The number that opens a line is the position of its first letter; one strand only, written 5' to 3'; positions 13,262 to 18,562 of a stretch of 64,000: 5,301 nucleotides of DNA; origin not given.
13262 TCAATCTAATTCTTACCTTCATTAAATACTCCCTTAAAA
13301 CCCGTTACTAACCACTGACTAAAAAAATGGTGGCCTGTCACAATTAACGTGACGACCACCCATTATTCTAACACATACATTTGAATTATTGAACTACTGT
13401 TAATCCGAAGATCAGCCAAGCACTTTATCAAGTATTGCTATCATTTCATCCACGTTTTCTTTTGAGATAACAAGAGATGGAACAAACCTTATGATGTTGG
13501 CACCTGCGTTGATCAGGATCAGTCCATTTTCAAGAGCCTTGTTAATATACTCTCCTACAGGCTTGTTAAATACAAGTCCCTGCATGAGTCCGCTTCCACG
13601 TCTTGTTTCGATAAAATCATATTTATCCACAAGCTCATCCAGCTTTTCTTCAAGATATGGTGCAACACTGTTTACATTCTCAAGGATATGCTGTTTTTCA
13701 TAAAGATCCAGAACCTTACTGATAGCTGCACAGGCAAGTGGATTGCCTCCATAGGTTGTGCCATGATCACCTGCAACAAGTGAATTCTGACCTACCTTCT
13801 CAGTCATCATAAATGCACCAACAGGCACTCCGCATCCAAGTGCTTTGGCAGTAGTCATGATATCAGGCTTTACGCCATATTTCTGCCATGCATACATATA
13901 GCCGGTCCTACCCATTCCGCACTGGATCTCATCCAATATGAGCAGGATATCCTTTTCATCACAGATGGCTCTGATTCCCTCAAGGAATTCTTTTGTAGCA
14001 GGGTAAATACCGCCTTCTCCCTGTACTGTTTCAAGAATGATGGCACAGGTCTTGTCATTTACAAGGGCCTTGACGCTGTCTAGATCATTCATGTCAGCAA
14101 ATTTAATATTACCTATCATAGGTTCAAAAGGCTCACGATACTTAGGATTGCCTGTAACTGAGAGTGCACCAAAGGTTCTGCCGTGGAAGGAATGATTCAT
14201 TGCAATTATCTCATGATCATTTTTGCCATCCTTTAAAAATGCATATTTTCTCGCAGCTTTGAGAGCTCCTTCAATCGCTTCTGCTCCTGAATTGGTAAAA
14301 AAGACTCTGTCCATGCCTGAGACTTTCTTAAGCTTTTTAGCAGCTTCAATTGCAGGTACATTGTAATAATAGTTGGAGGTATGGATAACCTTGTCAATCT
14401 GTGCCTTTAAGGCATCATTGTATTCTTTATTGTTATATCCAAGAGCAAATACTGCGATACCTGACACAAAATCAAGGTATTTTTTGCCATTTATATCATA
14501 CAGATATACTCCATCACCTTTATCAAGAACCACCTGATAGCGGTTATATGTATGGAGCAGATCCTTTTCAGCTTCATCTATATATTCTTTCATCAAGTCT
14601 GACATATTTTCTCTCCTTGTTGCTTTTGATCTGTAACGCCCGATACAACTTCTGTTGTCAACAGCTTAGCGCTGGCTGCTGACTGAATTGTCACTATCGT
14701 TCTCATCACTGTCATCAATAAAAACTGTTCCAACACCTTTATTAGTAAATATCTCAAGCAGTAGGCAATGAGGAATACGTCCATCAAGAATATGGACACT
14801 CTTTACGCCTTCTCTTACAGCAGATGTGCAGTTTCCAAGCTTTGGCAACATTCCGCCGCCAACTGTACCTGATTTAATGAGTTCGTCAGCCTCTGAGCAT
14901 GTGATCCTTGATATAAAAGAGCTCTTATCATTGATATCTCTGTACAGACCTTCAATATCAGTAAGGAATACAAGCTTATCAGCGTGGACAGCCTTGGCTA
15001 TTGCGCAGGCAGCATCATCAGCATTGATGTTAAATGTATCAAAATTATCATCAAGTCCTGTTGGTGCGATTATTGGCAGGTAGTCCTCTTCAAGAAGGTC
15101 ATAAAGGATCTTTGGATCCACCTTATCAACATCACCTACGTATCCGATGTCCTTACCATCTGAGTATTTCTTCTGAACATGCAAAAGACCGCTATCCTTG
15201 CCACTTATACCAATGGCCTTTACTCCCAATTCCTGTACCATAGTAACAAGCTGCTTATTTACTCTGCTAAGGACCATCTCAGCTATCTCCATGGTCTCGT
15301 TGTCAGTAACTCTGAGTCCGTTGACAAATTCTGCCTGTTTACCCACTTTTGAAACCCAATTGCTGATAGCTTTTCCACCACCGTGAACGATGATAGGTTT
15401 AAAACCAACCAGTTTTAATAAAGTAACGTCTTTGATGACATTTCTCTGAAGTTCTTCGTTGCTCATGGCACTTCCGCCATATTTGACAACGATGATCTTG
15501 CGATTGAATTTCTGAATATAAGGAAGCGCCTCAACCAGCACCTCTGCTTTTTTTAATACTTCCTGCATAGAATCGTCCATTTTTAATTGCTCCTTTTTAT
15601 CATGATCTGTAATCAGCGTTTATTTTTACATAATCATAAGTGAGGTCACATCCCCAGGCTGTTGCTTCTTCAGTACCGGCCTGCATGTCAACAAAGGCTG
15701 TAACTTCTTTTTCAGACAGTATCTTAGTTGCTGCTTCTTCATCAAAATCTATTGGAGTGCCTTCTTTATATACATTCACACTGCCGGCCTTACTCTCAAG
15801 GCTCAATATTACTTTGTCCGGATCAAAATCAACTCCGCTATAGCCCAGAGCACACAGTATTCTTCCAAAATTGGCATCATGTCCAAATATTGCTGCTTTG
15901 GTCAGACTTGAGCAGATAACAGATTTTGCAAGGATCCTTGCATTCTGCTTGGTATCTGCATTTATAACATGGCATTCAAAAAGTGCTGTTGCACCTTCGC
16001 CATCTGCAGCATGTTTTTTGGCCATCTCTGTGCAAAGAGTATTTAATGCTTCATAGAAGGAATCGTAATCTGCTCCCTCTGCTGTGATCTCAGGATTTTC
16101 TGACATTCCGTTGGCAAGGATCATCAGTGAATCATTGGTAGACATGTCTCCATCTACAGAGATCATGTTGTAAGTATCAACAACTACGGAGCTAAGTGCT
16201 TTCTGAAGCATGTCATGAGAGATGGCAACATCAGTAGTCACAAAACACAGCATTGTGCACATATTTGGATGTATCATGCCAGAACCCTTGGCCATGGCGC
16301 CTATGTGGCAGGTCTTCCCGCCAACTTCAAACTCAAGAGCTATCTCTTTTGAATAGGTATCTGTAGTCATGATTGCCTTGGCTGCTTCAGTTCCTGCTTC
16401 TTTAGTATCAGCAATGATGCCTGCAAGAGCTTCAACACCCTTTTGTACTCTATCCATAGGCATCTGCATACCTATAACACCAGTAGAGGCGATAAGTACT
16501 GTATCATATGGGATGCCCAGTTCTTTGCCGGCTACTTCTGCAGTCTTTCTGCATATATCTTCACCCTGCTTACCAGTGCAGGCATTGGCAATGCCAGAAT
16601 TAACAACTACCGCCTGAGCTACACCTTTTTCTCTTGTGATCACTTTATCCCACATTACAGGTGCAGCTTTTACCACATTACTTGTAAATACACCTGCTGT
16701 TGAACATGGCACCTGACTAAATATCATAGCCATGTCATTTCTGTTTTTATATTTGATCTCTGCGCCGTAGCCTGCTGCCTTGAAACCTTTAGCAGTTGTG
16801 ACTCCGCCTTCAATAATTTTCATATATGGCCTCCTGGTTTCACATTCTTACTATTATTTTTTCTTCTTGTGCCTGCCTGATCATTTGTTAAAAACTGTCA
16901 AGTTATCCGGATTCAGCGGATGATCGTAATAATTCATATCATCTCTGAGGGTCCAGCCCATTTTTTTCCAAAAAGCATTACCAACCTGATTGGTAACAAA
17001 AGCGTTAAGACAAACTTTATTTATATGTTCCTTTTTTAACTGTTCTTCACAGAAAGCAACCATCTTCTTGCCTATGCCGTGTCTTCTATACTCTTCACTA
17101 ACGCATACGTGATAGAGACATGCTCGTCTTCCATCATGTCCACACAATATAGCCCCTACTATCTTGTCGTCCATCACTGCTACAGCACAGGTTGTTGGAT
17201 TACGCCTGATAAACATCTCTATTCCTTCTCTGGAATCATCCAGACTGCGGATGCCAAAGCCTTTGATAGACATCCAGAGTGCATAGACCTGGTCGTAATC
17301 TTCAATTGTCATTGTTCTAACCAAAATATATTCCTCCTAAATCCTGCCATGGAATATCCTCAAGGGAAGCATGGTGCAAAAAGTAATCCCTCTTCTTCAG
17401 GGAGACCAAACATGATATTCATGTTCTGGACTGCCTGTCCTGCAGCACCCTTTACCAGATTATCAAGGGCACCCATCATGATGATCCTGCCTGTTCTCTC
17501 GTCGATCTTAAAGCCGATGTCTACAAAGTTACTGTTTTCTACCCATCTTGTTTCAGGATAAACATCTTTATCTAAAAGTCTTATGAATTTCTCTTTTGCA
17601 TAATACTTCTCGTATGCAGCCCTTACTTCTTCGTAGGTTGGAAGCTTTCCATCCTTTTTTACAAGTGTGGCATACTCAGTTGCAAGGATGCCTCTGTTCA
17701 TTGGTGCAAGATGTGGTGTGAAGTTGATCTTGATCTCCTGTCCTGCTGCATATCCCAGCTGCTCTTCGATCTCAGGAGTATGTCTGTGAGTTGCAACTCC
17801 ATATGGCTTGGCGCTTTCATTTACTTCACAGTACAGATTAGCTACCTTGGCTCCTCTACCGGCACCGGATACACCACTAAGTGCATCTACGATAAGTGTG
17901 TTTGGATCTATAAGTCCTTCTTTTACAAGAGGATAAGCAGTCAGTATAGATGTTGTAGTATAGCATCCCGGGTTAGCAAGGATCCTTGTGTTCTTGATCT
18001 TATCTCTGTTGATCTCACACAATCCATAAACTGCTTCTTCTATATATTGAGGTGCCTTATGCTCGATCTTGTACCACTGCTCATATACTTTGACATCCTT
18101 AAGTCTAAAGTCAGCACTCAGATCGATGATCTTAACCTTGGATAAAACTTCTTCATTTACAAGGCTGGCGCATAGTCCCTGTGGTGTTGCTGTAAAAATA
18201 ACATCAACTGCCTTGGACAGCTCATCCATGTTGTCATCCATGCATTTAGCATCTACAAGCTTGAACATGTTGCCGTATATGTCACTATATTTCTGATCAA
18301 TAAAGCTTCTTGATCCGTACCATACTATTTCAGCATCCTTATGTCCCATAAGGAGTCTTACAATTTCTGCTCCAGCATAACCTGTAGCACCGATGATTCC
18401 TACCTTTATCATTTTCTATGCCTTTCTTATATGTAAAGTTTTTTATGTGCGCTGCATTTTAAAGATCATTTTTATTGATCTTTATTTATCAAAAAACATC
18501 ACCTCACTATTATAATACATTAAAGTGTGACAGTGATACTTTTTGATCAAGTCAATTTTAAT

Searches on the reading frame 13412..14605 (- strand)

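Call 71: search_protein_families(library=pfam, proteins=[window:13412-14605:-], max_evalue=0.001)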
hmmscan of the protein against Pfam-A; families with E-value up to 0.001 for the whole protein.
window:13412-14605:- (397 aa): 2 families
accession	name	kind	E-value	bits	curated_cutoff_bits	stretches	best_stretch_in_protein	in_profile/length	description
PF00202.27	Aminotran_3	-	2.5e-122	408.9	30.5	1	22-396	8-403/403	Aminotransferase class-III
PF01212.27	Beta_elim_lyase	-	0.00012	22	27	1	87-322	36-215/288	Beta-eliminating lyase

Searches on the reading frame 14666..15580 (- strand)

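Call 71: search_protein_families(library=pfam, proteins=[window:14666-15580:-], max_evalue=0.001)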
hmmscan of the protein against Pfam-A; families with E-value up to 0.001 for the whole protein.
window:14666-15580:- (304 aa): 1 family
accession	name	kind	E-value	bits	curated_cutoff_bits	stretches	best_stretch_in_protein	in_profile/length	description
PF00696.33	AA_kinase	-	9.3e-47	160.2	24.9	1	28-266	1-234/234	Amino acid kinase family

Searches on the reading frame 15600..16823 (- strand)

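Call 71: search_protein_families(library=pfam, proteins=[window:15600-16823:-], max_evalue=0.001)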
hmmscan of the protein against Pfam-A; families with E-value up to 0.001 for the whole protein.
window:15600-16823:- (407 aa): 1 family
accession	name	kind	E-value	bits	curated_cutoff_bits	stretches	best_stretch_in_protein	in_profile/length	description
PF01960.23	ArgJ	-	7.5e-149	496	32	1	16-407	2-377/377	ArgJ family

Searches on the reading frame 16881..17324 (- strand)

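Call 71: search_protein_families(library=pfam, proteins=[window:16881-17324:-], max_evalue=0.001)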
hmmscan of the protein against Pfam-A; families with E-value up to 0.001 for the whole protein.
window:16881-17324:- (147 aa): 9 families
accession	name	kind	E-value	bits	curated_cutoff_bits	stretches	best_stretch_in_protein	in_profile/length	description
PF00583.31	Acetyltransf_1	-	9.2e-16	58.6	20.7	1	31-124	21-116/116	Acetyltransferase (GNAT) family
PF13508.13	Acetyltransf_7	-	1.9e-13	51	27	1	45-125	4-83/84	Acetyltransferase (GNAT) domain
PF13673.13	Acetyltransf_10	-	4.7e-12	46.4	23.6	1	33-126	20-109/128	Acetyltransferase (GNAT) domain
PF13527.13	Acetyltransf_9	-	1.4e-05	25.6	25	1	2-125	2-125/127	Acetyltransferase (GNAT) domain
PF08445.16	FR47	-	9.3e-05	22.8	22.1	1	68-129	22-82/86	FR47-like protein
PF13480.13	Acetyltransf_6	-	0.00016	22.3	22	1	46-107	74-135/143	Acetyltransferase (GNAT) domain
PF13420.13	Acetyltransf_4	-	0.00037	21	24.3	1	52-127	57-137/155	Acetyltransferase (GNAT) domain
PF14542.12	Acetyltransf_CG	-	0.00078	20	30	0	64-108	21-65/80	GCN5-related N-acetyl-transferase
PF12568.14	PanZ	-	0.00096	19.1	22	0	49-107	43-99/128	Acetyltransferase (GNAT) domain, PanZ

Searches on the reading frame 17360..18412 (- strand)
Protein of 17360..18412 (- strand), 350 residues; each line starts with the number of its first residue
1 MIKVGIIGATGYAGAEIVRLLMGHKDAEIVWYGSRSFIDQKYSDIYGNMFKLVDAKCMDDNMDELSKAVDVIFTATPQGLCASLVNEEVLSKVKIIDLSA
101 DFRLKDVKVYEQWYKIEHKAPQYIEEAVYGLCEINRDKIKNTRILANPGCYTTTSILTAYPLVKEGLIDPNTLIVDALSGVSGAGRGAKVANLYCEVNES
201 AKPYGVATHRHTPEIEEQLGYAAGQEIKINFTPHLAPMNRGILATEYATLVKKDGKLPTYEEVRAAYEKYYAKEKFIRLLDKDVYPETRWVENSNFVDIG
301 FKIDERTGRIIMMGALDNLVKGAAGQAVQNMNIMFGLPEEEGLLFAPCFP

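Call 71: search_protein_families(library=pfam, proteins=[window:17360-18412:-], max_evalue=0.001)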
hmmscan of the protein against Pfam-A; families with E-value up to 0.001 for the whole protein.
window:17360-18412:- (350 aa): 3 families
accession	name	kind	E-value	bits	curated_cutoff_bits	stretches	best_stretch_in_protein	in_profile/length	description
PF22698.1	Semialdhyde_dhC_1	-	3.3e-60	203.1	27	1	150-318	1-165/165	Semialdehyde dehydrogenase, dimerisation domain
PF01118.30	Semialdhyde_dh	-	4.7e-27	95.2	26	1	3-141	1-120/121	Semialdehyde dehydrogenase, NAD binding domain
PF02774.23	Semialdhyde_dhC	-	6.5e-26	92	26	1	161-321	3-184/184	Semialdehyde dehydrogenase, dimerisation domain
